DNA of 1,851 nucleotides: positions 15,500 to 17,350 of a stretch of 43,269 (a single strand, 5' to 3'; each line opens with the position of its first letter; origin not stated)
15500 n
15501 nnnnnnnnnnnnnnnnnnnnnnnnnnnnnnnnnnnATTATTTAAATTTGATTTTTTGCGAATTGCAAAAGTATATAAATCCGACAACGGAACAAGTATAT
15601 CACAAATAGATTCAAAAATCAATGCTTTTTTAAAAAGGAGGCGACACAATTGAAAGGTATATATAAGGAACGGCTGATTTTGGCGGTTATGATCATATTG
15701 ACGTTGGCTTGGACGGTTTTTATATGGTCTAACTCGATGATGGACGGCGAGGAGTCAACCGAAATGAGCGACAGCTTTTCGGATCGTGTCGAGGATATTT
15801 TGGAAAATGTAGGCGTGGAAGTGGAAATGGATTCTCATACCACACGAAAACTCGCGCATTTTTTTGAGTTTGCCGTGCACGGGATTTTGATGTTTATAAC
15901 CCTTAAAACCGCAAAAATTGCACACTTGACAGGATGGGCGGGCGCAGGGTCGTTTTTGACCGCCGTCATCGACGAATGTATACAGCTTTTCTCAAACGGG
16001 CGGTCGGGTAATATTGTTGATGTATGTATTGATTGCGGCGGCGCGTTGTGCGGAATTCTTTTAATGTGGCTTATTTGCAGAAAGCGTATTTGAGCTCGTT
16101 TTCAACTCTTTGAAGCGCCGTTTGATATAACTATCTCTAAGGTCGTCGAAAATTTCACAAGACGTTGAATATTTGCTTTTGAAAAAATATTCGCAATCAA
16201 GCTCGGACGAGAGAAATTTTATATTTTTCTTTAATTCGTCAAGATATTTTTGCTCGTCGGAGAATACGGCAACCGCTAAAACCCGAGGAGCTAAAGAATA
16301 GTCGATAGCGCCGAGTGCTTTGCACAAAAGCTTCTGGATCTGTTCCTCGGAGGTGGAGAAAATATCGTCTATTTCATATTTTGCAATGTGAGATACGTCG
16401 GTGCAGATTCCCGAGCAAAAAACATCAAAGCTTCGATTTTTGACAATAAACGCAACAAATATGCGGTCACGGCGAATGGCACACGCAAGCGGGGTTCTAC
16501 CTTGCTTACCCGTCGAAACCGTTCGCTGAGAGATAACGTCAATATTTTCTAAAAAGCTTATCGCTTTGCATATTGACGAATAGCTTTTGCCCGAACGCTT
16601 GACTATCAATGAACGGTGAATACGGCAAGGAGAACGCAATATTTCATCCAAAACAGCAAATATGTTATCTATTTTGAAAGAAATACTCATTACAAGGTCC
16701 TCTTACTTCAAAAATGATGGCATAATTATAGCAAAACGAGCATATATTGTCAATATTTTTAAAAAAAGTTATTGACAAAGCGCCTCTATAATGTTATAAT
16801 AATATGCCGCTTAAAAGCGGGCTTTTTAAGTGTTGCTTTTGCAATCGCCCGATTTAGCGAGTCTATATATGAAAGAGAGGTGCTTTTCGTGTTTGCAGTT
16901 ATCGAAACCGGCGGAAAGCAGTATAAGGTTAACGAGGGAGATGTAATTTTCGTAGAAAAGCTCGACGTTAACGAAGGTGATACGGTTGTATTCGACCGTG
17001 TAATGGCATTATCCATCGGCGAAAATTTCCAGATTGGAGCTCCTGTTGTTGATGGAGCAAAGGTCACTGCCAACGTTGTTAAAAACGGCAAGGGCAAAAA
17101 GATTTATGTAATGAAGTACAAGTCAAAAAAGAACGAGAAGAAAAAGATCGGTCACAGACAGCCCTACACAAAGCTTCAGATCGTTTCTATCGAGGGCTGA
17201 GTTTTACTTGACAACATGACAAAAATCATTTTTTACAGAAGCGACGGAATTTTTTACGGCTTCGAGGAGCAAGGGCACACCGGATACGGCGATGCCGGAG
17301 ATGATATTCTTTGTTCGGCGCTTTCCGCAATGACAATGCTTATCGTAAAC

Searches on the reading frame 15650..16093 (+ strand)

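Call 8: search_protein_families(library=pfam, proteins=[window:15650-16093:+], max_evalue=0.01)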
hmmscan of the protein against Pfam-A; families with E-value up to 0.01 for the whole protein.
window:15650-16093:+ (147 aa): 1 family
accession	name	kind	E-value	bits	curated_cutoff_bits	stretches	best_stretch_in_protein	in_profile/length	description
PF04892.17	VanZ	-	3.6e-19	70.1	30.1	1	15-142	2-125/126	VanZ like family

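Call 115: search_protein_families(library=pfam, proteins=[window:15650-16093:+], max_evalue=0.001)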
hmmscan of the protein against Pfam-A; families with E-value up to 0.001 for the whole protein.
window:15650-16093:+ (147 aa): 1 family
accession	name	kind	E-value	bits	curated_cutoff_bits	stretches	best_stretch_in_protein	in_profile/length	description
PF04892.17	VanZ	-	3.6e-19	70.1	30.1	1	15-142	2-125/126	VanZ like family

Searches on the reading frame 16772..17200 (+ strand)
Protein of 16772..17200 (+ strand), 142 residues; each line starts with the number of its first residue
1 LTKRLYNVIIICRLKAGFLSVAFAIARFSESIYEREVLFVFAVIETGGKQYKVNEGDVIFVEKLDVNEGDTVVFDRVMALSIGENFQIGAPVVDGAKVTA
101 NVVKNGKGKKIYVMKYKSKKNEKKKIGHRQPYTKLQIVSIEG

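Call 115: search_protein_families(library=pfam, proteins=[window:16772-17200:+], max_evalue=0.001)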
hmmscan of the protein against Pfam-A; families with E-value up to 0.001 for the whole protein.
window:16772-17200:+ (142 aa): 1 family
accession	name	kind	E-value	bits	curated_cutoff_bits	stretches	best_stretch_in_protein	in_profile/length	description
PF00829.26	Ribosomal_L21p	-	5.7e-39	132.8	27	1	41-140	2-99/99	Ribosomal prokaryotic L21 protein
